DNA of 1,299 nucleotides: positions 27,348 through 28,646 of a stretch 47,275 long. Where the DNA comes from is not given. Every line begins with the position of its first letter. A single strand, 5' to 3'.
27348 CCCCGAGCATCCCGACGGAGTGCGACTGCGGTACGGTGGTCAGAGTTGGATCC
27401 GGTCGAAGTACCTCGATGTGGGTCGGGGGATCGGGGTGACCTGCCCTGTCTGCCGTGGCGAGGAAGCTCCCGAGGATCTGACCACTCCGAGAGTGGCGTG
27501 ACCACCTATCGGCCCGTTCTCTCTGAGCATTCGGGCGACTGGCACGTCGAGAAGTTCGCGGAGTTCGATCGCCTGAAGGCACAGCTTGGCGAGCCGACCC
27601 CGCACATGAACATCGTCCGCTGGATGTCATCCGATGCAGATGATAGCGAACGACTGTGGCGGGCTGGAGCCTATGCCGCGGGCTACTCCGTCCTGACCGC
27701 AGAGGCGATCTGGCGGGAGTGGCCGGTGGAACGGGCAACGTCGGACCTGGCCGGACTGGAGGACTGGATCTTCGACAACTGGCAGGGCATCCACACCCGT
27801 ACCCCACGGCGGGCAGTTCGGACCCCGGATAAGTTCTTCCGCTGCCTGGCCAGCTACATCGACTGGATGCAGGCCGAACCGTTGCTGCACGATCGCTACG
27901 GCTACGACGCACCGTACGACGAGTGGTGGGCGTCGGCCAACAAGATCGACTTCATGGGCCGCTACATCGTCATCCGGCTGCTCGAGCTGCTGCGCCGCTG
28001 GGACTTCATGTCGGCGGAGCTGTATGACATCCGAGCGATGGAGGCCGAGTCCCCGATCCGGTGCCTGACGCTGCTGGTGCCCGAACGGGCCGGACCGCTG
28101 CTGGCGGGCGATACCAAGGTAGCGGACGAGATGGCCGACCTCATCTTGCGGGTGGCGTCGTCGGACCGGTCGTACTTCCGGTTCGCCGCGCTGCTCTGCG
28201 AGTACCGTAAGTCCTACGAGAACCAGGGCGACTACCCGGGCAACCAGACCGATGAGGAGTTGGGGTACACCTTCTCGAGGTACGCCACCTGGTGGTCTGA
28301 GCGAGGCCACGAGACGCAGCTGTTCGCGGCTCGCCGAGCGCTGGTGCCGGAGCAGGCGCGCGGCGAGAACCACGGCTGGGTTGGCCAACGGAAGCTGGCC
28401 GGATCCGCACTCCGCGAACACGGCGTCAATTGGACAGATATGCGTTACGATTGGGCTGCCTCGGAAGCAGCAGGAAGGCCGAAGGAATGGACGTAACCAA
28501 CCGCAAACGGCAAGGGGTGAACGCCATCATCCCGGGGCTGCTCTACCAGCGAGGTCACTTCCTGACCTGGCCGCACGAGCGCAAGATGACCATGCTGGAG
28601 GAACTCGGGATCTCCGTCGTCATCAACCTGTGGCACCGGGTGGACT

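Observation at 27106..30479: Candidate post-replicative DNA base hypermodification operon: TET/JBP-like dioxygenase, P-loop kinase, Cys-phosphatase and an all-alpha protein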

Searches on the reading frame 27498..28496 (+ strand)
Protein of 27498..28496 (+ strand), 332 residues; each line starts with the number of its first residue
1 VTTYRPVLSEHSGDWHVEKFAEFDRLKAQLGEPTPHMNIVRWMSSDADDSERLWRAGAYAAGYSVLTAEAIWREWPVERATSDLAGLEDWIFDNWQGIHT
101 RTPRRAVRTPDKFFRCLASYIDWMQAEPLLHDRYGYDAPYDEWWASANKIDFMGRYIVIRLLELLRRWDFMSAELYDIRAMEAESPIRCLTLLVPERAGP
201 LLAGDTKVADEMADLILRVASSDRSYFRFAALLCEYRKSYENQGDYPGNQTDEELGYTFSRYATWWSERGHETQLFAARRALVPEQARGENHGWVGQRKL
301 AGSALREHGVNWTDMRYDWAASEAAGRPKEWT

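Call 3: search_protein_families(library=pfam, proteins=[window:27498-28496:+], max_evalue=0.1)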
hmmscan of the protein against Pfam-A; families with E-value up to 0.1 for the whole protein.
window:27498-28496:+ (332 aa): 1 family
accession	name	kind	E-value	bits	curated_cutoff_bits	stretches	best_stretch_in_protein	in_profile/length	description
PF18724.6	ADDT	-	6e-07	29.8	26.2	1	74-239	56-228/232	Amino acid:DNA transferase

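Call 4: search_protein_families(library=phrogs, proteins=[window:27498-28496:+], max_evalue=0.01)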
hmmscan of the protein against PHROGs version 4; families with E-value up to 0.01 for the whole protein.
window:27498-28496:+ (332 aa): 0 families

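Call 21: search_dna_similar(query=window:27498-28496:+, collection=phages, mode=protein, max_rows=40, max_evalue=0.001)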
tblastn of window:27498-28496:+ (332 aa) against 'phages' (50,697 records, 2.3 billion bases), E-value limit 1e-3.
No match.

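Call 52: find_related_loci(query=A3, collection=viral_contigs, flank=5000)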
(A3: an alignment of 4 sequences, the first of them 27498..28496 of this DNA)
Query A3 (332 aa) in viral_contigs; peptide patterns used: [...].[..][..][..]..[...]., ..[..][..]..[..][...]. (x = any residue, [..] = any of these).
131 stretches matched a pattern; 5 encode a relative of the query (tblastn E <= 1e-3); 5 distinct loci.
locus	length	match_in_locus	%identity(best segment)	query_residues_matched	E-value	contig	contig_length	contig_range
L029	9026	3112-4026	37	16-318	1e-48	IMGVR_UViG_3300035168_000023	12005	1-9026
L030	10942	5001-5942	33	16-322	1e-38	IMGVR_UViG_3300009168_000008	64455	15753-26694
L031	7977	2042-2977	32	18-328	2e-37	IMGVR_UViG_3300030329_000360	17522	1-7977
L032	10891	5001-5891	30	20-331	3e-30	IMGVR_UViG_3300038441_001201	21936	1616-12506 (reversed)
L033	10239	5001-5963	34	16-328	9e-43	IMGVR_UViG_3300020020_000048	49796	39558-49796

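Call 69: find_related_loci(query=A3, collection=genome_contigs, flank=6000)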
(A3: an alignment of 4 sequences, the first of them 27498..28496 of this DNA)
Query A3 (332 aa) in genome_contigs; peptide patterns used: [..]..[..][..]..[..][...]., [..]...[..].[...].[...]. (x = any residue, [..] = any of these).
74 stretches matched a pattern, but none encodes a relative of the query by tblastn (E <= 1e-3).

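Call 70: find_related_loci(query=A3, collection=metagenome_contigs, flank=6000)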
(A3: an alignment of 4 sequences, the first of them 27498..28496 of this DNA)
Query A3 (332 aa) in metagenome_contigs; peptide patterns used: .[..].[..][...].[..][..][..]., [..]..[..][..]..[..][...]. (x = any residue, [..] = any of these).
176 stretches matched a pattern; 22 encode a relative of the query (tblastn E <= 1e-3); 22 distinct loci.
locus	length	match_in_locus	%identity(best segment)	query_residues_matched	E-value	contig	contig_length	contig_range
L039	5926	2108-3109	53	1-328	3e-108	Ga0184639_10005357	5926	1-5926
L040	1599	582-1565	51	1-328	5e-110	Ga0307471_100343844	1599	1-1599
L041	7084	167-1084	36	20-323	1e-51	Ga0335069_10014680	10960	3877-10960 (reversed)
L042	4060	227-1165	35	16-323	3e-50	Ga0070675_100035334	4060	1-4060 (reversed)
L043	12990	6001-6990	32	12-325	2e-45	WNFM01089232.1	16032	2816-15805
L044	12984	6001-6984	33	11-320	2e-45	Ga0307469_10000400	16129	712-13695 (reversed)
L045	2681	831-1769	33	16-317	2e-44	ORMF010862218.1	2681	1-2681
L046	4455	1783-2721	33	16-317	3e-44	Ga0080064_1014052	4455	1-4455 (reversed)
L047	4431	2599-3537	33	16-317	3e-44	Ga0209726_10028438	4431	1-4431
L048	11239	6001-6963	34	16-328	2e-42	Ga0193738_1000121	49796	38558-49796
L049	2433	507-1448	32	16-328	2e-41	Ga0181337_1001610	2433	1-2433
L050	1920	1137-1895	36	16-265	5e-40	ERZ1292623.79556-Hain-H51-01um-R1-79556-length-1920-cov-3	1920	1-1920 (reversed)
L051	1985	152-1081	29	16-328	1e-38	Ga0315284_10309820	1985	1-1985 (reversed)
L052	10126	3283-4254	31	13-328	2e-38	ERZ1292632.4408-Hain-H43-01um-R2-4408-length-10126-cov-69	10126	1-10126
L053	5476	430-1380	30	16-328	6e-38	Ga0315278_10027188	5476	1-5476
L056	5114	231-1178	28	20-330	1e-33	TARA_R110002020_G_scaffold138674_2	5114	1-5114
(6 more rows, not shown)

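Call 74: search_protein_families(library=pfam, proteins=[L052:200-1102:+, L052:1015-2184:+, L052:2181-3257:+, L041:1554-2216:+, L049:1397-2125:+, L053:2055-3044:+, L053:3862-4614:+], max_evalue=0.01)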
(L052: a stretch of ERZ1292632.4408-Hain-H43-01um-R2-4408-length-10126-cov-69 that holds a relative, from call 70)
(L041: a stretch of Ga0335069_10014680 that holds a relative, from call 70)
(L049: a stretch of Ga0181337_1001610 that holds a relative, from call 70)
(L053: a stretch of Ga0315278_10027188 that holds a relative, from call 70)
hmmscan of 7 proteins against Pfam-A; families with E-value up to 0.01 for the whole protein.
L052:200-1102:+ (300 aa): 1 family
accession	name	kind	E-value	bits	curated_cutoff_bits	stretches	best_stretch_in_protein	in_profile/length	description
PF00303.24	Thymidylat_synt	-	1.4e-15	57.6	24.3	1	121-224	108-213/266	Thymidylate synthase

L052:1015-2184:+ (389 aa): 1 family
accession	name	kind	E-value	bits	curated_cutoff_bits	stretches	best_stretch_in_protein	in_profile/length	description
PF00145.23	DNA_methylase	-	6.5e-24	85.4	22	1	47-335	20-312/324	C-5 cytosine-specific DNA methylase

L052:2181-3257:+ (358 aa): 1 family
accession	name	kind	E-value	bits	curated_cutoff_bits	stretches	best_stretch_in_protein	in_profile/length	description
PF01658.22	Inos-1-P_synth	-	3.9e-36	123.9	27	1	193-301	1-107/107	Myo-inositol-1-phosphate synthase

L041:1554-2216:+ (220 aa): 4 families
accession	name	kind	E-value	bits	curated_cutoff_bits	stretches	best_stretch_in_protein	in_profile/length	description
PF00702.32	Hydrolase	-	7.9e-07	30.1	26.4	1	4-178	4-191/191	haloacid dehalogenase-like hydrolase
PF13419.12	HAD_2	-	0.00026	21.6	23.8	1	94-182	85-176/178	Haloacid dehalogenase-like hydrolase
PF12710.13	HAD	-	0.0011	19.8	27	1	5-174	2-188/189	haloacid dehalogenase-like hydrolase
PF13242.12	Hydrolase_like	-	0.0028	18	22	1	159-186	22-50/75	HAD-hyrolase-like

L049:1397-2125:+ (242 aa): 2 families
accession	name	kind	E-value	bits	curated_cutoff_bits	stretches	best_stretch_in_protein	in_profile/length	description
PF05050.19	Methyltransf_21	-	1.4e-10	42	22.7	1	62-221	1-155/173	Methyltransferase FkbM domain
PF01728.25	FtsJ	-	0.00071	20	24.1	1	51-216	15-141/181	FtsJ-like methyltransferase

L053:2055-3044:+ (329 aa): 2 families
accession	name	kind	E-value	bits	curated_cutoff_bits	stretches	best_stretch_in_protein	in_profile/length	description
PF13186.11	SPASM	-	8.9e-14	52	21.5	1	224-290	1-67/67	Iron-sulfur cluster-binding domain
PF04055.27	Radical_SAM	-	2.1e-07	31.7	29.5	1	24-136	7-108/166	Radical SAM superfamily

L053:3862-4614:+ (250 aa): 1 family
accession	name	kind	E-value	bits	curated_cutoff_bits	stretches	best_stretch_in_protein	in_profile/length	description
PF20691.3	TAGT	-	0.0046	17.3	27.5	0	24-94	25-94/205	TET-Associated Glycosyltransferase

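Call 77: search_solved_structures(query=A5, max_evalue=1)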
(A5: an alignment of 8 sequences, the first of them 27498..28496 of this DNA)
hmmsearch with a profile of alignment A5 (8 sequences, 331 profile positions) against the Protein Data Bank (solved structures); distinct sequences matched with E-value up to 1: 0.

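Call 82: find_homologous_proteins(query=window:27498-28496:+, max_evalue=0.00001)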
Query window:27498-28496:+ (332 aa): 35 proteins with E <= 0.00001 among 4990 candidates.
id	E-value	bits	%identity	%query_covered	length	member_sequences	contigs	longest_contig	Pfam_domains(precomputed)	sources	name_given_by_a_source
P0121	1.4e-228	776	100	100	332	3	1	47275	PF18724.7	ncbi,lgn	ncbi:MAG TPA: hypothetical protein VI341_13760 [Actinomycetota bacterium]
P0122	1.2e-152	526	70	100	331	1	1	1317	-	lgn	-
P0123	1.7e-148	512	68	100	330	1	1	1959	PF18724.7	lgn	-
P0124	1.6e-120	420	58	99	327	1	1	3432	PF18724.7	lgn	-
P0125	8.2e-106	372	53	99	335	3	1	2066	PF18724.7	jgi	-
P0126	5.0e-105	369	52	100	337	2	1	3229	PF18724.7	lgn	-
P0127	3.3e-104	367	53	98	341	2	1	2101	-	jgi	-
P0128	2.9e-102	360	52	99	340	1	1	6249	-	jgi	jgi:hypothetical protein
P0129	3.3e-102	360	52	99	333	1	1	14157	PF18724.7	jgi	jgi:hypothetical protein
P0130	3.5e-102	360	51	99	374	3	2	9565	PF18724.7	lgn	-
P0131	2.0e-101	357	50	99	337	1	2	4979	PF18724.7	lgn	-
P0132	2.3e-101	357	51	98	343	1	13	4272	-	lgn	-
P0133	2.7e-101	357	50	98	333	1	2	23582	PF18724.7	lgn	-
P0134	6.1e-100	353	48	98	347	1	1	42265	PF18724.7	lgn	-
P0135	1.4e-99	351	51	99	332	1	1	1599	-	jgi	-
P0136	2.0e-98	348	48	98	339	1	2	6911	PF18724.7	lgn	-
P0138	5.2e-94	333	46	98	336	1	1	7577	PF18724.7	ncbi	-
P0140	2.1e-92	328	48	97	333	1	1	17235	PF18724.7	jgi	jgi:hypothetical protein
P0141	6.5e-92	326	47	97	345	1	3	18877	PF18746.7,PF18724.7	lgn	-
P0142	3.7e-91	324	47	99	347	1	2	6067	PF18724.7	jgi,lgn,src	-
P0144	6.0e-89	316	46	100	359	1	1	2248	PF18724.7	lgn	-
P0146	3.2e-86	307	47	98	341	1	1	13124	PF18746.7,PF18724.7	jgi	jgi:hypothetical protein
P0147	4.9e-86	307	46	99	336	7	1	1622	PF18724.7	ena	-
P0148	3.4e-85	304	45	99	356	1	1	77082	PF18724.7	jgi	jgi:hypothetical protein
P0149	7.3e-85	303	46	97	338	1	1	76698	PF18724.7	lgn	-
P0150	5.6e-80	287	44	97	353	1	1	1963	PF18724.7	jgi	-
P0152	1.8e-76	275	45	96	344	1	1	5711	PF18724.7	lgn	-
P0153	7.5e-74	267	44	96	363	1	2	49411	-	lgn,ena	-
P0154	1.5e-64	236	44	80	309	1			PF18724.7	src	-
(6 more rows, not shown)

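Call 87: find_encoding_contigs(protein=P0148, flank=6000, max_places=1)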
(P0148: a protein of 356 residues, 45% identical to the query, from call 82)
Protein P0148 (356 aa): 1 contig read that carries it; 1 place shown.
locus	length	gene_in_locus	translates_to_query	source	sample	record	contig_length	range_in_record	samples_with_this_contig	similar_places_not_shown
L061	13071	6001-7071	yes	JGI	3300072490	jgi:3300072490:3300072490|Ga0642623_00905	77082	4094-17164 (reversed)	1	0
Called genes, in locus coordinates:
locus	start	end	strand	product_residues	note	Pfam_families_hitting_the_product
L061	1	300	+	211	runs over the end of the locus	-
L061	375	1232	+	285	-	PF18723:HMUDK_hel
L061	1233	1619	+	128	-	-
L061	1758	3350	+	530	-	PF00580:UvrD-helicase, PF13604:AAA_30 (faint), PF13245:AAA_19, PF13361:UvrD_C, PF13538:UvrD_C_2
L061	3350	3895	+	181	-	-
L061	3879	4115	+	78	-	-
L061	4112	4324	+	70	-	-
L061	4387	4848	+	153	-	PF03013:Pyr_excise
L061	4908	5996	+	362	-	PF01658:Inos-1-P_synth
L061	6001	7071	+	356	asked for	PF18724:ADDT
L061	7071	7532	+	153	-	PF22785:Tc-R-P (weak), PF00782:DSPc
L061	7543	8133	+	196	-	PF18748:HMUDK_HMUD1 (weak)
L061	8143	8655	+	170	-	PF22769:DCD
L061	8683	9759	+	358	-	PF00303:Thymidylat_synt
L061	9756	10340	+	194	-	PF12917:YfbR-like (weak), PF13023:HD_3 (weak)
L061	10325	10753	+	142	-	-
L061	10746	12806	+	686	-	PF00476:DNA_pol_A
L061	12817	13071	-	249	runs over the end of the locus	-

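Call 88: find_encoding_contigs(protein=P0134, flank=6000, max_places=1)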
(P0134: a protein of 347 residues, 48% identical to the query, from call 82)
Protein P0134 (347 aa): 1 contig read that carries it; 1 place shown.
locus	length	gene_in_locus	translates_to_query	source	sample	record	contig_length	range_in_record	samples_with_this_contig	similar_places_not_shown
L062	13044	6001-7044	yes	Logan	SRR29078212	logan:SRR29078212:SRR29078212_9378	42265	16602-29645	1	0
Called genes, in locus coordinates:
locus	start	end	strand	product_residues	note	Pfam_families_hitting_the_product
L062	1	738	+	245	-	PF00215:OMPdecase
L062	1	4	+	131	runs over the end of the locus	-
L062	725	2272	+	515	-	PF00176:SNF2-rel_dom (weak)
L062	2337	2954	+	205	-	PF23984:DUF7307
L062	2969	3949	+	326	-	PF23977:Pam3_Gp34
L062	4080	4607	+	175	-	-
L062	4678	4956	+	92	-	-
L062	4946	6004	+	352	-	PF01658:Inos-1-P_synth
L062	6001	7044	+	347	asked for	PF18724:ADDT (weak)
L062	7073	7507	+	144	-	PF00782:DSPc (weak), PF22785:Tc-R-P (weak)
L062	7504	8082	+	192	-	-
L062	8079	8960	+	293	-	PF18723:HMUDK_hel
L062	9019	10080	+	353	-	PF00303:Thymidylat_synt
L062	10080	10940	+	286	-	PF00145:DNA_methylase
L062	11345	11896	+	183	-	PF12917:YfbR-like, PF13023:HD_3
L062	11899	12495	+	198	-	PF13521:AAA_28 (faint)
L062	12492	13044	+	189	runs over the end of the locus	PF05063:MT-A70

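Call 89: find_encoding_contigs(protein=P0153, flank=6000, max_places=1)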
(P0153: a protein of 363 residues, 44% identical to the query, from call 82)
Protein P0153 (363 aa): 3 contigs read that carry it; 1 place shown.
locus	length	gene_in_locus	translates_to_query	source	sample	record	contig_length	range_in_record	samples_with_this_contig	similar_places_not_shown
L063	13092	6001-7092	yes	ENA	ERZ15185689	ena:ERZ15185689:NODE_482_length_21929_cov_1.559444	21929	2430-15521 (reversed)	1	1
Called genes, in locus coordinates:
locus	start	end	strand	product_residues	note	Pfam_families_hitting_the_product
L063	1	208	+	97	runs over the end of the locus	-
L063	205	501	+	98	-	-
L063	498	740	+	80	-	-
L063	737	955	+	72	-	-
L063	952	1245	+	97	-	-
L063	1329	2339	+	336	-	PF09588:YqaJ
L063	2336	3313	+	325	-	PF03837:RecT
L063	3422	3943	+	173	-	PF12802:MarR_2 (weak)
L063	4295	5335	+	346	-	PF02195:ParB_N (weak)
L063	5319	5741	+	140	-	-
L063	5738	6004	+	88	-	-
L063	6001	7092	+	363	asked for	-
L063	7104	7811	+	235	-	PF20691:TAGT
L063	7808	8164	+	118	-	-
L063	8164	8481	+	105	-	-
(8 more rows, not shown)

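Call 91: find_encoding_contigs(protein=P0149, flank=6000, max_places=1)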
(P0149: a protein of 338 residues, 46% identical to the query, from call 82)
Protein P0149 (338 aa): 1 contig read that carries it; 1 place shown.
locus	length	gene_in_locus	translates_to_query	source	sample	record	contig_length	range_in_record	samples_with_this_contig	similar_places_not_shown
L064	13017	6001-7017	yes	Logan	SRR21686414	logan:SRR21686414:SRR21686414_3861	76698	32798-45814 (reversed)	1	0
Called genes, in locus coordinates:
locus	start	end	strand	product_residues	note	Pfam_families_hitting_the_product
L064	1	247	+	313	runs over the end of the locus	PF03837:RecT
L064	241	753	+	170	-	-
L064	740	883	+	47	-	PF18930:DUF5679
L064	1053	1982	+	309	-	PF22548:AEP-TOTE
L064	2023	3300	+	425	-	PF13481:AAA_25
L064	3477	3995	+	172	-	PF18894:PhageMetallopep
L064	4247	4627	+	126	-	-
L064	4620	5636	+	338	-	-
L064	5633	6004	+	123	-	-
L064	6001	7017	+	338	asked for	PF18724:ADDT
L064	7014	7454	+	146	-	PF00782:DSPc, PF22785:Tc-R-P (weak)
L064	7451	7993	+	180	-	PF18751:Ploopntkinase3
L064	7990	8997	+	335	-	PF12851:Tet_JBP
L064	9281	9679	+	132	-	-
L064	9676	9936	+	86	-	-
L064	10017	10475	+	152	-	-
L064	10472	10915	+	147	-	-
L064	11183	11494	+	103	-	-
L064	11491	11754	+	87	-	-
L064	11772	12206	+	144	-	PF14354:Lar_restr_allev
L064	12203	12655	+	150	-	-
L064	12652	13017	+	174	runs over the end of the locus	PF02661:Fic (weak)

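Call 92: find_encoding_contigs(protein=P0133, flank=6000, max_places=1)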
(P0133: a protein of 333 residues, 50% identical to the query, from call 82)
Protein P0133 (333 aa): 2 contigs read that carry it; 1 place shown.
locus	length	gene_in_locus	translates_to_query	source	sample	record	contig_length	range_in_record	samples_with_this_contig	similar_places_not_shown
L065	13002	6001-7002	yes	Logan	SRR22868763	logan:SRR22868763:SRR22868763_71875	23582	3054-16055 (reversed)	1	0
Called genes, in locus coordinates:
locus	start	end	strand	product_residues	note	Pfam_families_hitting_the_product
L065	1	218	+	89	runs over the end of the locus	-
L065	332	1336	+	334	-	PF18723:HMUDK_hel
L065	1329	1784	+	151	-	-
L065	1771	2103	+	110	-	-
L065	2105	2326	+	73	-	-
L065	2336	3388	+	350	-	PF00303:Thymidylat_synt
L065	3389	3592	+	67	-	-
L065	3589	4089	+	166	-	PF12917:YfbR-like (weak)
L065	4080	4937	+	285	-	-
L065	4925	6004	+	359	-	PF01658:Inos-1-P_synth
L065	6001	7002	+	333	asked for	PF18724:ADDT (weak)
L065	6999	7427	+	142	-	PF00782:DSPc (weak)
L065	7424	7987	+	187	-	-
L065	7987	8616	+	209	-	PF13671:AAA_33, PF18748:HMUDK_HMUD1 (weak)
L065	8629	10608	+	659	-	PF00476:DNA_pol_A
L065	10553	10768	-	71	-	-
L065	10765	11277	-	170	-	-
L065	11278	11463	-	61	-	-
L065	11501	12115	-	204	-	-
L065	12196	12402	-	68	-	-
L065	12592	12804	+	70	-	-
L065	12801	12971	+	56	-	-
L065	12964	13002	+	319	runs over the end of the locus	PF26125:AcrVA2-like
